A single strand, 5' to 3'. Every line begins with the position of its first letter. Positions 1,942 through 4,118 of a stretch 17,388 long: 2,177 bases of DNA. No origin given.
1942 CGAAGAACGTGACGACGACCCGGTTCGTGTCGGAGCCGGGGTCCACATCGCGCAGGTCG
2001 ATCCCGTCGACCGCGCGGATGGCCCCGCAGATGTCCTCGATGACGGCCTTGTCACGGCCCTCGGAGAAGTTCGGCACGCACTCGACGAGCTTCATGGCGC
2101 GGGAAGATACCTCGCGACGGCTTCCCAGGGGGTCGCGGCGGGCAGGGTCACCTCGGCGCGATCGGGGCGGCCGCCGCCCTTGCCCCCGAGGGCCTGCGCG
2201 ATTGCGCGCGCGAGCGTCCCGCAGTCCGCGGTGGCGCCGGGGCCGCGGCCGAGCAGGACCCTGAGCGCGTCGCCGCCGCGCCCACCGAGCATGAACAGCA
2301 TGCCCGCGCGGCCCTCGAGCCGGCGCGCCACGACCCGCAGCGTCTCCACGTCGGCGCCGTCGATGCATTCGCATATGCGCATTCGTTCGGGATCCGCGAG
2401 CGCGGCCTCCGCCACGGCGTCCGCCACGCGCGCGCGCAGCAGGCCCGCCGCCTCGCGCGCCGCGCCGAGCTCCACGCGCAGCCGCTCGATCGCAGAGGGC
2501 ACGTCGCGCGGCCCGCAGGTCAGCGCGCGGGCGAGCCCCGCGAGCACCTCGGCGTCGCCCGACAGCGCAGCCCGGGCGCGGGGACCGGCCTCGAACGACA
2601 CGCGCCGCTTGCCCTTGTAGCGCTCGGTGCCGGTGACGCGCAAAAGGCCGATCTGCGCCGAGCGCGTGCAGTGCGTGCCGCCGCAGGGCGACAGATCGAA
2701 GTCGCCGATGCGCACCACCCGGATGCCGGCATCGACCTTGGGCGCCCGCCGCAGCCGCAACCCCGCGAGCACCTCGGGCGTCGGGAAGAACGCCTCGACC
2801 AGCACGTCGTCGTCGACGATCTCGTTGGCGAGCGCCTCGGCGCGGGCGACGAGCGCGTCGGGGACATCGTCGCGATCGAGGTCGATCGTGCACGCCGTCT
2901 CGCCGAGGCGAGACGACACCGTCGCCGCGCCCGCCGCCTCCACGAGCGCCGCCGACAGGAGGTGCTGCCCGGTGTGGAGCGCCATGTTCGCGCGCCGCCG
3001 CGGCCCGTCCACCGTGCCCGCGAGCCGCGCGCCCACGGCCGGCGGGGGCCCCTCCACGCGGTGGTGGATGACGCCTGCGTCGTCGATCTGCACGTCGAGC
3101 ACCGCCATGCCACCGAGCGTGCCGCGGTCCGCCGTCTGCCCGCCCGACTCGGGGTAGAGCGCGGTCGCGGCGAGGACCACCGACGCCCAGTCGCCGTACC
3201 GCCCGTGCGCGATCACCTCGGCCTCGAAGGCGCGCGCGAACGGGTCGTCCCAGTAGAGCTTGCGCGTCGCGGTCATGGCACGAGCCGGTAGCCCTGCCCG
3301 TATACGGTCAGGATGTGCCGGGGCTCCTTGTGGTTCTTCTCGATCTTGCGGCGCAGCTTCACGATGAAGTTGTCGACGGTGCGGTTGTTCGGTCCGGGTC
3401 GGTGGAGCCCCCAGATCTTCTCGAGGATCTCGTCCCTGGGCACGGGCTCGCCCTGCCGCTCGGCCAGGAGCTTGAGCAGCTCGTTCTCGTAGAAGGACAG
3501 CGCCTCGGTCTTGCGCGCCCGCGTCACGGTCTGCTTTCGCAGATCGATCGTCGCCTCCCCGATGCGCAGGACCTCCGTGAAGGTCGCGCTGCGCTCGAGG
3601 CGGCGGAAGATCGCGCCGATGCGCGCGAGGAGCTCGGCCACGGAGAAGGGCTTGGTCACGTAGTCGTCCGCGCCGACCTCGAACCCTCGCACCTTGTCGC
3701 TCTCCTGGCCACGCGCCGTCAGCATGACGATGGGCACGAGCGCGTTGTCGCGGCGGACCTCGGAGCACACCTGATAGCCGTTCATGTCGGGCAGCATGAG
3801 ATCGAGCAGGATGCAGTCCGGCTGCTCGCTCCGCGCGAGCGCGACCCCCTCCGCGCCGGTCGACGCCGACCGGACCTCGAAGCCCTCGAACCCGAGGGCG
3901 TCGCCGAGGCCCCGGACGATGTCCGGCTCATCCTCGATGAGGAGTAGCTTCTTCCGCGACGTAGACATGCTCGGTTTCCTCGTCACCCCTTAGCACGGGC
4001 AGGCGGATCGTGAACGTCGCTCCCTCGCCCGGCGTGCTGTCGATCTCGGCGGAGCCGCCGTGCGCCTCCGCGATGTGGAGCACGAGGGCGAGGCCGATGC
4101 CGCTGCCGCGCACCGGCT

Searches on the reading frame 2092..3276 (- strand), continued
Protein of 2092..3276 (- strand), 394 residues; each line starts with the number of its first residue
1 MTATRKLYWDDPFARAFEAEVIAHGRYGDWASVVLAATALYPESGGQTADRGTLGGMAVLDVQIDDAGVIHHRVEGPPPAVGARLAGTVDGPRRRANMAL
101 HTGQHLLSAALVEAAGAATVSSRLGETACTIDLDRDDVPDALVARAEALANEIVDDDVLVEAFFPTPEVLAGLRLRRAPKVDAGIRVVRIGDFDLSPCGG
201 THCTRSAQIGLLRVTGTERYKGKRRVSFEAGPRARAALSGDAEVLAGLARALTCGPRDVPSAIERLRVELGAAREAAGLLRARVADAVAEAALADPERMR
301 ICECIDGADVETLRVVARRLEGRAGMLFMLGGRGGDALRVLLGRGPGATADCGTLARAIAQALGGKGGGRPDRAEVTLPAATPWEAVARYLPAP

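Call 60: search_protein_families(library=pfam, proteins=[L045:2-664:+, L045:668-1024:+, L045:667-1317:-, L075:3-584:+, L075:588-1187:+, L075:491-1300:-, L087:95-757:+, L087:761-1450:+, L094:610-1242:+, L094:63-683:+], max_evalue=0.001)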
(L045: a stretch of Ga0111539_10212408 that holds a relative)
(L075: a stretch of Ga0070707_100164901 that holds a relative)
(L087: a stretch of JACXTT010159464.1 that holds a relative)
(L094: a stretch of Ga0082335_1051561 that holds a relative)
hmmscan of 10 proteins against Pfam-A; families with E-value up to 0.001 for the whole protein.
L045:2-664:+ (221 aa): 1 family
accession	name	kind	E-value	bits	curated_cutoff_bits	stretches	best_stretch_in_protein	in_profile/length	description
PF07298.16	NnrU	-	9.2e-18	65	24.7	1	2-193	28-183/188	NnrU protein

L045:668-1024:+ (119 aa): 0 families

L045:667-1317:- (217 aa): 2 families
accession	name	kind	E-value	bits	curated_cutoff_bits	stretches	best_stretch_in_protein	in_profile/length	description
PF01227.27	GTP_cyclohydroI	-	1.2e-70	237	27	1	32-207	2-178/179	GTP cyclohydrolase I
PF14489.11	QueF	-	0.00027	21.6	27.3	1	107-164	1-58/81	QueF-like protein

L075:3-584:+ (194 aa): 0 families

L075:588-1187:+ (200 aa): 0 families

L075:491-1300:- (270 aa): 0 families

L087:95-757:+ (221 aa): 0 families

L087:761-1450:+ (230 aa): 0 families

L094:610-1242:+ (211 aa): 4 families
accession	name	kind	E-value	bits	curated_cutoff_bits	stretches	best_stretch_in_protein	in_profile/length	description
PF00583.31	Acetyltransf_1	-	9.5e-15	55.3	20.7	1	75-189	10-116/116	Acetyltransferase (GNAT) family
PF13508.13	Acetyltransf_7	-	5.8e-11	43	27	1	104-191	6-84/84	Acetyltransferase (GNAT) domain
PF08445.16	FR47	-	2.8e-08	34.1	22.1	1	132-193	23-81/86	FR47-like protein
PF13673.13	Acetyltransf_10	-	1.5e-05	25.4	23.6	1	117-191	33-109/128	Acetyltransferase (GNAT) domain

L094:63-683:+ (207 aa): 0 families

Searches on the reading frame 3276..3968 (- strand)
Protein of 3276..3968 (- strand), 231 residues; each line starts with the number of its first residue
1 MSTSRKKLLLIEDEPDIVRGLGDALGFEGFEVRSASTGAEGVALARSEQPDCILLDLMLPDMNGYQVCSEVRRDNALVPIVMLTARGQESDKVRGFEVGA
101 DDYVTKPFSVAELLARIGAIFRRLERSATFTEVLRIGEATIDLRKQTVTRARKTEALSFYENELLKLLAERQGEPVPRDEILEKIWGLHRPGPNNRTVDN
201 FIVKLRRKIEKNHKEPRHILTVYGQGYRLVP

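Call 5: search_protein_families(library=pfam, proteins=[window:3276-3968:-], max_evalue=0.01)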
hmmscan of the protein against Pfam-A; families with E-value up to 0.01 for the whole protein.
window:3276-3968:- (231 aa): 2 families
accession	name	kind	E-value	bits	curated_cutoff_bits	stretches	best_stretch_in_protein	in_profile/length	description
PF00072.30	Response_reg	-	1.5e-30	106.1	30.2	1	9-117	2-110/111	Response regulator receiver domain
PF00486.34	Trans_reg_C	-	2e-20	73.1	26.2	1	157-229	6-77/77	Transcriptional regulatory protein, C terminal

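Call 6: search_protein_families(library=ncbifam, proteins=[window:3276-3968:-], max_evalue=0.01)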
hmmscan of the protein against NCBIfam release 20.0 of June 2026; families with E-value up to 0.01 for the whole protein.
window:3276-3968:- (231 aa): 105 families (the best 25 are shown)
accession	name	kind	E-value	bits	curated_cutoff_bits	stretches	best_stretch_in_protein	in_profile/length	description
NF045944.1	ResRegRpaBCyano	equivalog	5.4e-62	209.2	330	1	9-228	1-226/229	response regulator transcription factor RpaB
NF040689.1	MtrAB_MtrA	equivalog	7.1e-56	189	300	1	9-228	2-217/219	MtrAB system response regulator MtrA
TIGR02154.1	PhoB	equivalog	1.1e-53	181.9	296.2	1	6-229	3-225/226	phosphate regulon transcriptional regulator PhoB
NF040534.1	resp_reg_YycF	equivalog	4.2e-51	173.4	340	1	6-229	1-227/231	response regulator YycF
TIGR01387.1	cztR_silR_copR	subfamily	2.5e-49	167.9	279.2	1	8-229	1-218/218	heavy metal response regulator transcription factor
NF008296.0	PRK11083.1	equivalog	1e-47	162.4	273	1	5-229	3-225/228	two-component system response regulator CreB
NF041733.1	resp_reg_CseB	equivalog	1.5e-47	161.9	350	1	7-230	2-227/228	two-component system response regulator CseB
NF007982.1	PRK10710.1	equivalog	3.1e-47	161.1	380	1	4-228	6-226/235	envelope stress response regulator BaeR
NF053854.1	RespRegPhoBBctds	equivalog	6.2e-47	159.8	270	1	8-229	1-224/225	two-component system response regulator PhoB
NF007005.1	PRK09468.1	equivalog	2.7e-46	157.9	331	1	5-231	3-233/237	osmolarity response regulator transcription factor OmpR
NF045991.1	RespRegCtrARhodob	equivalog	6.5e-46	156.9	350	1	7-229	2-221/224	response regulator transcription factor CtrA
NF033117.2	vanR_ACDEGLN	exception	3.9e-44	150.9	350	1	9-229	2-225/226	VanR-ABDEGLN family response regulator transcription factor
NF051850.1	RespRegRprY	equivalog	5.3e-44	150.4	370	1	5-230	4-227/234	response regulator transcription factor RprY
NF008567.0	PRK11517.1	equivalog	1.9e-43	148.4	353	1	7-230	2-219/223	response regulator transcription factor HprR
NF041734.1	resp_reg_RppA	equivalog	1.3e-42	145.7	250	1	7-229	2-227/229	two-component system response regulator RppA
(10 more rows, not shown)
